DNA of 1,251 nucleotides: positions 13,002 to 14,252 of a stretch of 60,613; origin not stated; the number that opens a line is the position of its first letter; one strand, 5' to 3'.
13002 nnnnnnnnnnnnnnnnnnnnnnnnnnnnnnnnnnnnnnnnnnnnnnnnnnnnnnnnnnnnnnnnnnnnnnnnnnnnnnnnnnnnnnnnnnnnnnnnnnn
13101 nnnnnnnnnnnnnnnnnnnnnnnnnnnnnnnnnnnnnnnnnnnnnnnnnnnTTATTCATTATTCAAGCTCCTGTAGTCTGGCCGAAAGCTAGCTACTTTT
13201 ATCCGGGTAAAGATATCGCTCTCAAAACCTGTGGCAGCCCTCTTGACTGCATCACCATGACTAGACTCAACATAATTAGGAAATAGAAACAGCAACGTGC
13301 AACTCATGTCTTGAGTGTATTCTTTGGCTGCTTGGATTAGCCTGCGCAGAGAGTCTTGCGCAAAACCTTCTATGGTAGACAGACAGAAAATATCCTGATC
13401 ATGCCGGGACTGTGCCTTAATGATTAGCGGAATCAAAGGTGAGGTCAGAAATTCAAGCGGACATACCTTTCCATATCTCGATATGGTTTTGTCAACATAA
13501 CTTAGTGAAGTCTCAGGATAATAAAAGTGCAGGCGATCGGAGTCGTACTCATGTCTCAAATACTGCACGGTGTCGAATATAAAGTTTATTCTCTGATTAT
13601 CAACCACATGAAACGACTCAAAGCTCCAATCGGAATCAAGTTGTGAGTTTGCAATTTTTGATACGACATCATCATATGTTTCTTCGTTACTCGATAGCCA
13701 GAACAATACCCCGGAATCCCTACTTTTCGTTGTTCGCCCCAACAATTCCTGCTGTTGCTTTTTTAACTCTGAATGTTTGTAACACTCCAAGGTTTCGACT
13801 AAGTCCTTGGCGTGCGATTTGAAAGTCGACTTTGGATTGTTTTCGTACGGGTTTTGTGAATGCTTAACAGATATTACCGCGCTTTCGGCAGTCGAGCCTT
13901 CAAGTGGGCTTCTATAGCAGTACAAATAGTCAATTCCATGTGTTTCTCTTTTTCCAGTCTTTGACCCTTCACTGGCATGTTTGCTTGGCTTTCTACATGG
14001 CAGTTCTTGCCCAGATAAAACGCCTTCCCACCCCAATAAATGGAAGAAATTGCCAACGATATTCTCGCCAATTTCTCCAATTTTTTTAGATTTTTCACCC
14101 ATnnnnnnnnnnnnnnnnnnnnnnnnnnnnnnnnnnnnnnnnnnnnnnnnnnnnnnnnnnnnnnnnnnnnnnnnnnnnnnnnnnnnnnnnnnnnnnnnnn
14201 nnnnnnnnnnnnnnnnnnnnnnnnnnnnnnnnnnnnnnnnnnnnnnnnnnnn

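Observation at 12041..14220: Uncharacterised, translationally coupled two-gene operon (nuclease-like 316 aa + orphan 372 aa) in a mobile low-GC islet: candidate novel defense/abortive-infection system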

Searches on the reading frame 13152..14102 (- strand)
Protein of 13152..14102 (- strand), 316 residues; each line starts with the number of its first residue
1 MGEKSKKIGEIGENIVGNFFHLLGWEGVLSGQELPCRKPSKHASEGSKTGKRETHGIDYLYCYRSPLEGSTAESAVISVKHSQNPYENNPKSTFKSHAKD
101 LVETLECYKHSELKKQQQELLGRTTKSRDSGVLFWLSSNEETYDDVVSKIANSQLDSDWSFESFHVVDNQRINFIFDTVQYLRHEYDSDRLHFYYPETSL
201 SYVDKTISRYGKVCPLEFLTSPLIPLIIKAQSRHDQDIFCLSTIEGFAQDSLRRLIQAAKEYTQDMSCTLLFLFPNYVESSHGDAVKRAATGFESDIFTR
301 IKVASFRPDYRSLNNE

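Call 3: search_protein_families(library=pfam, proteins=[window:13152-14102:-], max_evalue=1)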
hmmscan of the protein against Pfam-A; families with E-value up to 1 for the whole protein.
window:13152-14102:- (316 aa): 1 family
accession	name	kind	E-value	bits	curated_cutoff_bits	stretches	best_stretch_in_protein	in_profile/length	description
PF08236.17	SRI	-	0.091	13.5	23.5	1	79-115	8-50/78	SRI (Set2 Rpb1 interacting) domain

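Call 4: search_protein_families(library=padloc, proteins=[window:13152-14102:-], max_evalue=1)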
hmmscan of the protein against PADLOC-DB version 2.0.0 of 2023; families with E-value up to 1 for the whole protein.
window:13152-14102:- (316 aa): 0 families

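Call 5: search_protein_families(library=ncbifam, proteins=[window:13152-14102:-], max_evalue=1)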
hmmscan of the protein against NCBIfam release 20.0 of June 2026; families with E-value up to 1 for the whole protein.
window:13152-14102:- (316 aa): 1 family
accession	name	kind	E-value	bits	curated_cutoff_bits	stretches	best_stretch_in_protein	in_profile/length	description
NF047933.1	antiphage_GapS4a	subfamily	1.7e-104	349.3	270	1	1-306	1-302/302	GapS4a family protein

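Call 6: search_protein_families(library=phrogs, proteins=[window:13152-14102:-], max_evalue=1)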
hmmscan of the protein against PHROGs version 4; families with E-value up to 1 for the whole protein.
window:13152-14102:- (316 aa): 2 families
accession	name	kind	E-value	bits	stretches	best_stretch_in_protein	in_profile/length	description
phrog_12084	-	unknown function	0.03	15.7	1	125-172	7-55/91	-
phrog_7134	-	unknown function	0.042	14.7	1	122-179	40-97/119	-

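Call 15: find_homologous_proteins(query=window:13152-14102:-, max_evalue=0.001)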
Query window:13152-14102:- (316 aa): 133 proteins with E <= 0.001 among 899 candidates; the best 120 are listed.
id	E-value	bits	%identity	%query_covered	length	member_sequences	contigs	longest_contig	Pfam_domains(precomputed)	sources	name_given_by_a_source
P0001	3.2e-191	652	90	100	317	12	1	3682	PF26115.1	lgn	-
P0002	3.6e-191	652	90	100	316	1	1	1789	PF26115.1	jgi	-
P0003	2.0e-187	640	87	100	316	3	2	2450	PF26115.1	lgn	-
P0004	6.2e-187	638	87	100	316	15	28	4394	PF26115.1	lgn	-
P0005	5.1e-186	635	87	100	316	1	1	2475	PF26115.1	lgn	-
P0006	1.5e-183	627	85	99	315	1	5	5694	PF26115.1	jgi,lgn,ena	-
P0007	2.4e-183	626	85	100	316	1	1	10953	PF26115.1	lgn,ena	-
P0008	1.7e-180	617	83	100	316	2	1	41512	PF26115.1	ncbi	-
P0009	2.3e-179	613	83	100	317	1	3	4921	PF26115.1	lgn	-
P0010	2.0e-178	610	83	100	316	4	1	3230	PF26115.1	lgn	-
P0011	4.7e-176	602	81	100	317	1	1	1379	PF26115.1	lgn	-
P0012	5.0e-174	596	81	100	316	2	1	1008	PF26115.1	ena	-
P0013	9.0e-174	595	80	100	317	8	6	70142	PF26115.1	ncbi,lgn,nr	ncbi:TPA: hypothetical protein QEK57_002050 [Stenotrophomonas maltophilia]|nr:hypothetical protein [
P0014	2.0e-173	594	81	100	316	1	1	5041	PF26115.1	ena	-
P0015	9.1e-171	585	79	100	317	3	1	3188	PF26115.1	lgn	-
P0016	5.9e-170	582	78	100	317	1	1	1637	PF26115.1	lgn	-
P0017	6.9e-170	582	78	100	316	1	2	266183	PF26115.1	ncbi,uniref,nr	ncbi:hypothetical protein J7J47_06935 [Halomonas sp. ISL-60]|uniref:GapS4a family protein n=1 Tax=Ha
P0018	9.0e-170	582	78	100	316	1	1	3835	PF26115.1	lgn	-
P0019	4.2e-168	576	78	100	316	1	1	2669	PF26115.1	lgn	-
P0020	4.9e-168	576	80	100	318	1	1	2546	PF26115.1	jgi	-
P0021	2.3e-167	574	78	100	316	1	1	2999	PF26115.1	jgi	jgi:hypothetical protein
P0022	6.8e-162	556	75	100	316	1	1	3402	PF26115.1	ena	-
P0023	1.5e-160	551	73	100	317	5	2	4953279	PF26115.1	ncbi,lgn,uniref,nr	ncbi:GapS4a family protein [Methylomonas koyamae]|uniref:GapS4a family protein n=1 Tax=Methylomonas 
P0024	3.5e-156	537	73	100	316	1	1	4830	PF26115.1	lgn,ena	-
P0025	7.4e-153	526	71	100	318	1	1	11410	PF26115.1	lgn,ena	-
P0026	5.1e-151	520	72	100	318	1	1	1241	PF26115.1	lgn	-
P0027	5.9e-150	517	70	100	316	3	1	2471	PF26115.1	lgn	-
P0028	4.4e-149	514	72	96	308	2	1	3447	PF26115.1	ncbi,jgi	jgi:hypothetical protein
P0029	8.5e-137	473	64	100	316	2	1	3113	PF26115.1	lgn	-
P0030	1.6e-131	456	63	100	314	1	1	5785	PF26115.1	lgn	-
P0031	7.0e-130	451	61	99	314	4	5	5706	PF26115.1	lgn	-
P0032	8.0e-130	451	62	100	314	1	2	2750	PF26115.1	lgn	-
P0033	8.7e-128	444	60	100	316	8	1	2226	PF26115.1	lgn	-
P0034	1.4e-127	443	93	67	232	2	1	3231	PF26115.1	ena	-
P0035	1.1e-126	440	59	99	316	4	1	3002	PF26115.1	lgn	-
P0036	1.9e-123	430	59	100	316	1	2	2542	PF26115.1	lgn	-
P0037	2.6e-123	429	59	99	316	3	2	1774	PF26115.1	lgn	-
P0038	2.7e-122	426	58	99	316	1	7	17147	PF26115.1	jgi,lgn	-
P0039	4.8e-121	422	87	67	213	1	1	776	PF26115.1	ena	-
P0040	1.0e-115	404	57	100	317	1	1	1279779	PF26115.1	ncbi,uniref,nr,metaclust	ncbi:GapS4a family protein [Endozoicomonas numazuensis]|uniref:GAPS4 PD-(D/E)XK nuclease domain-cont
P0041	6.0e-114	398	53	100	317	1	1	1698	PF26115.1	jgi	jgi:hypothetical protein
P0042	2.7e-112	393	52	100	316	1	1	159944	PF26115.1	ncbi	-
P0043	1.1e-111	391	53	100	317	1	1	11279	PF26115.1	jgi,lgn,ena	-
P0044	5.0e-111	389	54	100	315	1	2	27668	PF26115.1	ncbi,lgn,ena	ncbi:MAG: hypothetical protein AAFP10_06180 [Pseudomonadota bacterium]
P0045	1.4e-110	387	56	100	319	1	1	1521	PF26115.1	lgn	-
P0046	2.6e-108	380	56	100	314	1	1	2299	PF26115.1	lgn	-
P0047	3.9e-107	376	52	100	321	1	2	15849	PF26115.1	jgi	jgi:hypothetical protein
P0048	7.0e-106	372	53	100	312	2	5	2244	PF26115.1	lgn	-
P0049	4.3e-103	363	52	100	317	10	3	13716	PF26115.1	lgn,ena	-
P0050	4.4e-103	363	53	99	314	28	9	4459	PF26115.1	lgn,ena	-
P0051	4.8e-103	363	51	100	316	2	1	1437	PF26115.1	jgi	jgi:hypothetical protein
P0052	1.0e-102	362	51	100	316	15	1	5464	PF26115.1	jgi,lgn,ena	-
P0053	2.1e-102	361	51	100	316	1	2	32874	PF26115.1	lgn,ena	-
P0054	9.8e-102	358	51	100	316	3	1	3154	PF26115.1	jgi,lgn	-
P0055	3.7e-101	356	49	100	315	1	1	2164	PF26115.1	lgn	-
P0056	9.1e-101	355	49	100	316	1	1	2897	PF26115.1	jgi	jgi:hypothetical protein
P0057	1.3e-99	351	50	100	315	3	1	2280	PF26115.1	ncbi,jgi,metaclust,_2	metaclust:\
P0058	4.9e-99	349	48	99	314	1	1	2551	PF26115.1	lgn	-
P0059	7.3e-99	349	50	100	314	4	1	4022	PF26115.1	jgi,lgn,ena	-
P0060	1.2e-98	348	51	100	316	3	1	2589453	PF26115.1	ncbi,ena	-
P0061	1.9e-98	348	49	100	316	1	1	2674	PF26115.1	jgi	jgi:hypothetical protein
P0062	1.1e-97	345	49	100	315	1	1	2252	PF26115.1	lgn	-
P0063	1.2e-96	342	49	100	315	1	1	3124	PF26115.1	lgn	-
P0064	4.7e-96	340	50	100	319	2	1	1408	PF26115.1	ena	-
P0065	5.6e-96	339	49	100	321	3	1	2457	PF26115.1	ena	-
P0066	8.3e-96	339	47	100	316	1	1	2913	PF26115.1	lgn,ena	-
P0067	1.2e-95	338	48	100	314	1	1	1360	PF26115.1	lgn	-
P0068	1.2e-90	322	47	100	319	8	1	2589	PF26115.1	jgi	jgi:hypothetical protein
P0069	5.3e-87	310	46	100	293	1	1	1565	PF26115.1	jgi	jgi:hypothetical protein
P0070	1.3e-83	299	45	98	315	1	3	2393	PF26115.1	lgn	-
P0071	1.4e-83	299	49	88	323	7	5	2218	PF26115.1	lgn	-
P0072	6.5e-82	293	45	98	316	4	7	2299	PF26115.1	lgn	-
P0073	9.6e-74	266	41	100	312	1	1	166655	PF26115.1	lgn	-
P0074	5.7e-69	251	41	100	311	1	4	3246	PF26115.1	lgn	-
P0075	5.9e-69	251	38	100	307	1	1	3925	PF26115.1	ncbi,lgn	-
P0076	7.0e-69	250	41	100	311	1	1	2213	PF26115.1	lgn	-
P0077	8.6e-69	250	40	100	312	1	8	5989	PF26115.1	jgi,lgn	jgi:hypothetical protein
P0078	1.0e-68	250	39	100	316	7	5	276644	PF26115.1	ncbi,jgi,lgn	ncbi:MAG: hypothetical protein ACI9B7_000972 [Oleispira sp.]|jgi:hypothetical protein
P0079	2.9e-68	248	40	100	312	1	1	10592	PF26115.1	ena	-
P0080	1.0e-67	247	40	100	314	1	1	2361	PF26115.1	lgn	-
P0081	2.1e-67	246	38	100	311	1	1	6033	PF26115.1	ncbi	-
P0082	6.1e-67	244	39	100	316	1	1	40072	PF26115.1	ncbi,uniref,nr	ncbi:GapS4a family protein [Photobacterium sanguinicancri]|uniref:GapS4a family protein n=1 Tax=Phot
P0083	1.5e-66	243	37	100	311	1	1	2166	PF26115.1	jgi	jgi:hypothetical protein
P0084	1.7e-66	243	39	100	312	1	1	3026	PF26115.1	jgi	jgi:hypothetical protein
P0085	2.1e-66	242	40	100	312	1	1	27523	PF26115.1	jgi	jgi:hypothetical protein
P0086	3.3e-66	242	40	100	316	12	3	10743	PF26115.1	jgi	jgi:hypothetical protein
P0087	4.2e-66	241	38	100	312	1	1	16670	PF26115.1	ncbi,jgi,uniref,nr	ncbi:hypothetical protein H6G45_04530 [Synechocystis sp. FACHB-383]|jgi:hypothetical protein|uniref:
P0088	6.1e-66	241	39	100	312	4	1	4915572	PF26115.1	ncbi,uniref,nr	ncbi:GapS4a family protein [Teredinibacter haidensis]|uniref:GapS4a family protein n=1 Tax=Teredinib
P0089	9.9e-66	240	38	100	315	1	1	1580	PF26115.1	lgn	-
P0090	2.3e-65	239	37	100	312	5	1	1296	PF26115.1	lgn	-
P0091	3.4e-65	238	38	100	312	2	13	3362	PF26115.1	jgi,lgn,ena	-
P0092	3.9e-65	238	38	100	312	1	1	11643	PF26115.1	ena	-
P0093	5.2e-65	238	37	100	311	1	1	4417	PF26115.1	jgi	jgi:hypothetical protein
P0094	1.6e-64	236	37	99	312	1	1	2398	PF26115.1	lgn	-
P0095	2.1e-64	236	38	100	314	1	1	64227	PF26115.1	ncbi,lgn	-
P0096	2.4e-64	236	37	100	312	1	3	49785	PF26115.1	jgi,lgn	jgi:hypothetical protein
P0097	2.9e-64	235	37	100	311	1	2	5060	PF26115.1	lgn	-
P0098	6.2e-64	234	37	100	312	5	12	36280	PF26115.1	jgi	jgi:hypothetical protein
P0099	2.5e-63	232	37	100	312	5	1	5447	PF26115.1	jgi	jgi:hypothetical protein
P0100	5.5e-63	231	37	100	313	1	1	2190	PF26115.1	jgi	jgi:hypothetical protein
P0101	1.4e-62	230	38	100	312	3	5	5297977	PF26115.1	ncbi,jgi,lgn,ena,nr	ncbi:MAG: hypothetical protein HEP80_16905 [Dolichospermum sp. UKL201]|nr:MAG: hypothetical protein 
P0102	7.6e-62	227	38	99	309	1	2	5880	PF26115.1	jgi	jgi:hypothetical protein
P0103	7.8e-62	227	37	100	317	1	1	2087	PF26115.1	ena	-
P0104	2.0e-61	226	38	100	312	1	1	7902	PF26115.1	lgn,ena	-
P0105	2.3e-61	226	38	99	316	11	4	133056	PF26115.1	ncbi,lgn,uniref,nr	ncbi:GapS4a family protein [Aeromonas sp. S41-2]|uniref:GapS4a family protein n=1 Tax=Aeromonas sp. 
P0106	4.0e-61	225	40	99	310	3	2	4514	PF26115.1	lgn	-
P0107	4.5e-61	225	37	100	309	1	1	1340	PF26115.1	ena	-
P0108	4.9e-61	225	37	100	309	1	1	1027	PF26115.1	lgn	-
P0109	4.3e-58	215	38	99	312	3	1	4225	PF26115.1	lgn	-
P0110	4.6e-58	215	37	98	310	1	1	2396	PF26115.1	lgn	-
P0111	5.1e-57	211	37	98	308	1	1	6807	PF26115.1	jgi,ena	-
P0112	6.7e-56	208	36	98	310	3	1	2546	PF26115.1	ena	-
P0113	4.7e-55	205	36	97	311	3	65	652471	PF26115.1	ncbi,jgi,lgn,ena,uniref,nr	ncbi:hypothetical protein H8788_05270 [Parabacteroides faecis]|uniref:GapS4a family protein n=1 Tax=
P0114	9.3e-55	204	36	90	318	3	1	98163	PF26115.1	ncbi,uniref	ncbi:hypothetical protein [Shewanella sp. S1-58-MNA-CIBAN-0166]|uniref:GapS4a family protein n=1 Tax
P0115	3.5e-54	202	33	99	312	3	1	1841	PF26115.1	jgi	-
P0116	3.6e-53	199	33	98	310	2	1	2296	PF26115.1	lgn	-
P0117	3.4e-52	196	33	98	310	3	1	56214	PF26115.1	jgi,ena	-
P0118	9.6e-52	194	34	99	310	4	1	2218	PF26115.1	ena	-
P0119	2.7e-51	193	34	95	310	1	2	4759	PF26115.1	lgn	-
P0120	5.3e-51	192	34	99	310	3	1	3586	PF26115.1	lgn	-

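Call 18: find_encoding_contigs(protein=window:13152-14102:-, flank=10000, max_places=4)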
Protein window:13152-14102:- (316 aa): 6 contigs read that carry it; 4 places shown.
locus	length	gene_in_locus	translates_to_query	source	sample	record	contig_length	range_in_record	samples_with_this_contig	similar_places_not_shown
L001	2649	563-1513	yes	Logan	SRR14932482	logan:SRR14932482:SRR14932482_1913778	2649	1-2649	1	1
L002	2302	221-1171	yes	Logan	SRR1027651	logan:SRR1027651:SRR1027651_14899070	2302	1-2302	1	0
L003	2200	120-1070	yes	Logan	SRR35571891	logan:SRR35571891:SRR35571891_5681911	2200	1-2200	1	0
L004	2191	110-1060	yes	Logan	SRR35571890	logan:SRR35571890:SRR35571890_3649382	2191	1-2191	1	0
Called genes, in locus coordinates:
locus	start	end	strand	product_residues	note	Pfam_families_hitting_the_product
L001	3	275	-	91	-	?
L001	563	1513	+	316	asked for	PF26115:PDDEXK_GAPS4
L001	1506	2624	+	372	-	PF26110:GAPS4b_N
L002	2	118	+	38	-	?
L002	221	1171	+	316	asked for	PF26115:PDDEXK_GAPS4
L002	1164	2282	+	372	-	PF26110:GAPS4b_N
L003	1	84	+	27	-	?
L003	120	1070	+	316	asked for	PF26115:PDDEXK_GAPS4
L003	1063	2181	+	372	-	PF26110:GAPS4b_N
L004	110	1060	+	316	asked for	PF26115:PDDEXK_GAPS4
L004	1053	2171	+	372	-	PF26110:GAPS4b_N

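Call 19: find_related_loci(query=A1, collection=genome_contigs, flank=10000)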
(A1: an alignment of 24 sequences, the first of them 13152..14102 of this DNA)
Query A1 (316 aa) in genome_contigs; peptide patterns used: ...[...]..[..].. (x = any residue, [..] = any of these).
70 stretches matched a pattern; 55 encode a relative of the query (tblastn E <= 1e-3); 55 distinct loci.
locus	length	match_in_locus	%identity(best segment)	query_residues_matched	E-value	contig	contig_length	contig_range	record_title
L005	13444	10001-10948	84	1-316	0e+0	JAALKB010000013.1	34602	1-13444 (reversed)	MAG: Gammaproteobacteria bacterium isolate MH1_Bin6 NODE_491_length_34602_cov_8.887747, whole genome shotgun sequence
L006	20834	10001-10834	50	1-277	3e-89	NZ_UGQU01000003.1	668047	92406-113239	Moraxella lacunata strain NCTC10359, whole genome shotgun sequence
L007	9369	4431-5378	42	1-316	7e-75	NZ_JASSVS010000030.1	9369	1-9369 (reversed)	Marinobacter azerbaijanicus strain TBZ242 NODE_30_length_9369_cov_14.001937, whole genome shotgun sequence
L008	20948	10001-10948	39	1-316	5e-73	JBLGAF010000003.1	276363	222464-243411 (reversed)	MAG: Oleispira sp. isolate 3300053772_105 Ga0535651_0000005, whole genome shotgun sequence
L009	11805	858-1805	42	1-316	9e-73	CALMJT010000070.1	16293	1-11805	MAG TPA_asm: uncultured Alteromonadales bacterium isolate SRR7346984_bin.18_CONCOCT_v1.1_MAG genome assembly, contig: ER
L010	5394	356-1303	39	1-316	2e-72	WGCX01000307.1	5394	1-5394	MAG: Desulfobacteraceae bacterium isolate S145_18 k151_88916, whole genome shotgun sequence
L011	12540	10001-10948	39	1-316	8e-72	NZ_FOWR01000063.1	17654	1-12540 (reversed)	Enterovibrio norvegicus DSM 15893, whole genome shotgun sequence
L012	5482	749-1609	41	1-288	2e-70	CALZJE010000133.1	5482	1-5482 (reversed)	MAG: uncultured Ectothiorhodospiraceae bacterium isolate FO_M_Gamma_061.1 genome assembly, contig: scaffold_13738, whole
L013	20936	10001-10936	37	1-313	1e-64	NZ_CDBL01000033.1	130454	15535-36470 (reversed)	Aeromonas piscicola strain LMG 24783, whole genome shotgun sequence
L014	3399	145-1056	36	1-300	7e-64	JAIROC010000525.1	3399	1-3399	MAG: Bacteroidales bacterium isolate Cd354_bin6 k119_1839390, whole genome shotgun sequence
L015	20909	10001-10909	36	1-306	3e-61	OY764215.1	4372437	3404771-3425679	MAG: Bacteroidaceae bacterium isolate 6568f4fe-af97-4e14-b4b0-a353dda3ccae genome assembly, chromosome: 1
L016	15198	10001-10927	36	1-313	2e-60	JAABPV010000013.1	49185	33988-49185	MAG: Desulfobulbaceae bacterium isolate S01.Bin068 NODE_21_length_49185_cov_8.633522, whole genome shotgun sequence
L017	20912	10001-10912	34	1-306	4e-60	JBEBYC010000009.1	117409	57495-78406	MAG: Portibacter sp. isolate T2.bin.8 NODE_360_length_117409_cov_13.680906, whole genome shotgun sequence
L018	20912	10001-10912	35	1-306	2e-59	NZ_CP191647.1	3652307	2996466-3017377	Flavobacterium sp. JP2137 chromosome, complete genome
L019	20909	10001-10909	34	1-306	4e-59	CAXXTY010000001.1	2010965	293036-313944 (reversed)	MAG: uncultured Draconibacterium sp. isolate 3c847d08-3f02-4ba9-864e-608bed6ae1c3 genome assembly, contig: contig_1, who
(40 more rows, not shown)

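Call 34: search_solved_structures(query=A1, max_evalue=10)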
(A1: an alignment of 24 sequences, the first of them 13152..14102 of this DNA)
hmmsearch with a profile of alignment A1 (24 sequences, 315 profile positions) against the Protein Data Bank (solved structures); distinct sequences matched with E-value up to 10: 9.
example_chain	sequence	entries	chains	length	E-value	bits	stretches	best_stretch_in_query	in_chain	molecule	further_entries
1ls6_A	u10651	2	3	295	0.013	18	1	174-256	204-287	aryl sulfotransferase | Sulfotransferase 1A1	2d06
3u3k_A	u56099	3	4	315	0.015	17.8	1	174-256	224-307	Sulfotransferase 1A1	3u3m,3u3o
3u3j_A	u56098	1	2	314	0.018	17.6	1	174-254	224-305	Sulfotransferase 1A1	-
4gra_A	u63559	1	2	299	0.019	17.5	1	174-256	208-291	Sulfotransferase 1A1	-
3u3r_A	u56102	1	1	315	0.022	17.3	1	174-256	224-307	Sulfotransferase 1A1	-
1z28_A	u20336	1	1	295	0.025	17.1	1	174-256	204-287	Phenol-sulfating phenol sulfotransferase 1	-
3qvu_A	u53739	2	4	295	0.18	14.3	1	174-256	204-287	Sulfotransferase 1A1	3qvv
1cjm_A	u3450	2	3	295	0.28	13.6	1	174-256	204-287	PROTEIN (ARYL SULFOTRANSFERASE) | Monoamine-sulfating phenol sulfotransferase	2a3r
1wzn_A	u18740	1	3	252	0.39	13.1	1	206-257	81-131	SAM-dependent methyltransferase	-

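Call 36: search_dna_similar(query=window:13152-14102:-, collection=plasmids, mode=protein, max_rows=15)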
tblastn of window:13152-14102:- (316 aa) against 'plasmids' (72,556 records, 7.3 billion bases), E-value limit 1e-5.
Records with a match: 2; places in all: 2; records where one place covers at least 80% of the query: 2.
Best place of each record, by identity: <60% 2.
By first word of the organism name: Pantoea 1; Ewingella 1.
By predicted mobility (MOB-suite, as given by PLSDB): non-mobilizable 2.
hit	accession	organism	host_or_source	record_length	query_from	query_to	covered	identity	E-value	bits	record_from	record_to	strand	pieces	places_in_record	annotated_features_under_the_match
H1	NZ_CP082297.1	Pantoea alfalfae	Medicago,single cell,alfalfa seeds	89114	1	316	100%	33.2%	1e-45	172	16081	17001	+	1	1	hypothetical protein (x2)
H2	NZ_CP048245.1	Ewingella americana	Flammulina filiformis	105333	1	316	100%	32.6%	4e-44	167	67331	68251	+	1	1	hypothetical protein (x2)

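Call 37: search_dna_similar(query=window:13152-14102:-, collection=phages, mode=protein, max_rows=10)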
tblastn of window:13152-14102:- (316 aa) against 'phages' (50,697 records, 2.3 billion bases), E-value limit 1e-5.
No match.

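Call 38: predict_structure(alignment_id=A1)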
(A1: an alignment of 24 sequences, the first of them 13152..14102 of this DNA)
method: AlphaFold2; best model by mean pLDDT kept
length: 316 residues; sequences in the alignment: 24
mean_pLDDT: 88.9   pTM: 0.87
mean pLDDT of the five models: 88.9, 88.4, 87.8, 87.3, 87.0
residues with pLDDT >= 90: 212; 70-90: 83; 50-70: 12; < 50: 9
segments of 3 or more residues with pLDDT < 50: 1-8
pLDDT, mean of each block of 10 residues (from residue 1): 47 92 93 91 83 91 90 95 92 94 94 91 90 95 94 88 94 96 90 84 72 95 95 90 96 95 88 94 92 83 89 61
secondary structure, 60 per line:
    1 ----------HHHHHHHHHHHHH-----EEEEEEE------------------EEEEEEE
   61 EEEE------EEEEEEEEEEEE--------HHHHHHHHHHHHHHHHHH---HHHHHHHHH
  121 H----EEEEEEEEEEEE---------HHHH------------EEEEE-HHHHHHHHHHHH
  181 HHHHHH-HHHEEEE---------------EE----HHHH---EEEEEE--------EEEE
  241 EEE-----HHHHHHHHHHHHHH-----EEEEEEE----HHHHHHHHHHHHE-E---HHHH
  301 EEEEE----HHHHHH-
elements in order: H11-23 E29-35 E54-64 E71-82 H91-108 H112-121 E126-137 H147-150 E163-167 H169-186 E191-194 H216-219 E223-228 E237-243 H249-262 E268-274 H279-290 H297-300 E301-305 H310-315

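Call 67: search_protein_families(library=padloc, alignment_id=A4, max_evalue=1e-10)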
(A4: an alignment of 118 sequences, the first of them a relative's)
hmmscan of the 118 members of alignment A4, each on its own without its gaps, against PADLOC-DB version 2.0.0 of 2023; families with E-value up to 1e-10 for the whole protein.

A. member 1, L008:4316-5182:+ (289 aa): 0 families

B. families by the number of members that match (of 118 scanned): 252 families (the first 25 are shown)
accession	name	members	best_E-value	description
PDLC00148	GajB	2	1.7e-145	UrvD helicase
PDLC03802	RTasHel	2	1.6e-109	DRT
PDLC00140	GajB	2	1.6e-109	UrvD helicase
PDLC00114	GajB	2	7.5e-107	UrvD helicase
PDLC00132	GajB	2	7.9e-100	UrvD helicase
PDLC00117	GajB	2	2.5e-81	UrvD helicase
PDLC00127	GajB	2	1.4e-60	UrvD helicase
PDLC00103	GajB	2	7.4e-58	UrvD helicase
PDLC00130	GajB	2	3.7e-51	UrvD helicase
PDLC00107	GajB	2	4.5e-49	UrvD helicase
PDLC00123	GajB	2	8.4e-46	UrvD helicase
PDLC00119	GajB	2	2.5e-41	UrvD helicase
PDLC00122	GajB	2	4.6e-39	UrvD helicase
PDLC00104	GajB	2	7.6e-37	UrvD helicase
PDLC00136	GajB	2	1.3e-33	UrvD helicase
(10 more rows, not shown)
